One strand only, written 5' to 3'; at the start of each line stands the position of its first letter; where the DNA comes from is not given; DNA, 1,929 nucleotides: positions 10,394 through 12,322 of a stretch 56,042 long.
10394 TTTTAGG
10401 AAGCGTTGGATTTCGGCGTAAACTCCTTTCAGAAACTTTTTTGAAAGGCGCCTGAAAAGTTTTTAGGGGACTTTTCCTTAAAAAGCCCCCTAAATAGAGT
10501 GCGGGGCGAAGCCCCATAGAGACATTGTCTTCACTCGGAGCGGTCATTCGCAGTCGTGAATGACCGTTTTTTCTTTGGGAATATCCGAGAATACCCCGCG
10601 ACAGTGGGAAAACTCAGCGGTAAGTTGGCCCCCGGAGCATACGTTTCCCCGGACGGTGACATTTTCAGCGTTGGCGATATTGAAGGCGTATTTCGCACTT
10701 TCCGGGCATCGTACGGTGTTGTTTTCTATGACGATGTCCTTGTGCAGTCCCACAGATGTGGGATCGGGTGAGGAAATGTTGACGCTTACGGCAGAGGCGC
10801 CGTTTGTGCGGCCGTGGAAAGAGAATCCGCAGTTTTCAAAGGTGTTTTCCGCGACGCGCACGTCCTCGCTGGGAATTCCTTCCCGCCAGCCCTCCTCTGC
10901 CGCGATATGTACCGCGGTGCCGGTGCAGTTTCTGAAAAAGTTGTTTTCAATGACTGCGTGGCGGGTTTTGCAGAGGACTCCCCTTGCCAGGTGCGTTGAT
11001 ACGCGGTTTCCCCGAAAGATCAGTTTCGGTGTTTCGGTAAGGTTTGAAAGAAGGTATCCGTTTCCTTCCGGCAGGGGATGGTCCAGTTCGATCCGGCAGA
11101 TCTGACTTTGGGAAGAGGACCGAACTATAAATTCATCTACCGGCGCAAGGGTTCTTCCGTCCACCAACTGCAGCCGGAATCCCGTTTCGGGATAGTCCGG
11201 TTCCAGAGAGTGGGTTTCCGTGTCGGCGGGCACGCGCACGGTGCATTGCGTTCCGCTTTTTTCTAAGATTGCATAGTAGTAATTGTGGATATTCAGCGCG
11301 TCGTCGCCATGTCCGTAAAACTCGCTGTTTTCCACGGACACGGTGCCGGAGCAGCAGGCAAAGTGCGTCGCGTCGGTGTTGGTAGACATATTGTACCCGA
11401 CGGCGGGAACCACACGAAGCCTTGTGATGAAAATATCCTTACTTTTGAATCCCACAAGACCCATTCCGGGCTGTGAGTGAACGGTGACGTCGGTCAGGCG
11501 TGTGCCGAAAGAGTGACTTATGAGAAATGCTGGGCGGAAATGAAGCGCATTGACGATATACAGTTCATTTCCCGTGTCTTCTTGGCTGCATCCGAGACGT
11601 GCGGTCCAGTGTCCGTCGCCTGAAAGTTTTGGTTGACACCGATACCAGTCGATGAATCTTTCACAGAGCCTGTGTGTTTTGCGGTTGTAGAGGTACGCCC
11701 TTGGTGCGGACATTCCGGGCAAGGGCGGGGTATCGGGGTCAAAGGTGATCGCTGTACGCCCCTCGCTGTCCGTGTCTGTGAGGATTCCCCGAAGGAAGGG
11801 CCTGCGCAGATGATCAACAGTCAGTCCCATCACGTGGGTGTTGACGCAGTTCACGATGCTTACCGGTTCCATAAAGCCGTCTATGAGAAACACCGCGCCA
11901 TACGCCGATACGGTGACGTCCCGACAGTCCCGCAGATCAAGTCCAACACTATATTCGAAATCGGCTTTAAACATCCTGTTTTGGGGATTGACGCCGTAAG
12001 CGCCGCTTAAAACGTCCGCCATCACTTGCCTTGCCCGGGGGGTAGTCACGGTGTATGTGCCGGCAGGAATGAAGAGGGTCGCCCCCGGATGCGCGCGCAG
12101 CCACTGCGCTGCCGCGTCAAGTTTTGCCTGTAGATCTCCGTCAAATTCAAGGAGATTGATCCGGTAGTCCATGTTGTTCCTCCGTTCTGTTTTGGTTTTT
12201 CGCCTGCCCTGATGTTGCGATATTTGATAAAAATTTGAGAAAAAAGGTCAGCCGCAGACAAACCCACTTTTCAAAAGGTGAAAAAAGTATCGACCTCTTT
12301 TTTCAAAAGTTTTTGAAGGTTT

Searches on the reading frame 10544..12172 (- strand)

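Call 45: search_protein_families(library=pfam, proteins=[window:10544-12172:-], max_evalue=0.00001)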
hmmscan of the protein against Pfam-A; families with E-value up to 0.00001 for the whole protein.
window:10544-12172:- (542 aa): 1 family
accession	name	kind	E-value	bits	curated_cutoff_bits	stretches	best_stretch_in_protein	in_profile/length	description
PF13229.12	Beta_helix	-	1e-06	28.9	25.9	0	377-453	73-145/158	Right handed beta helix region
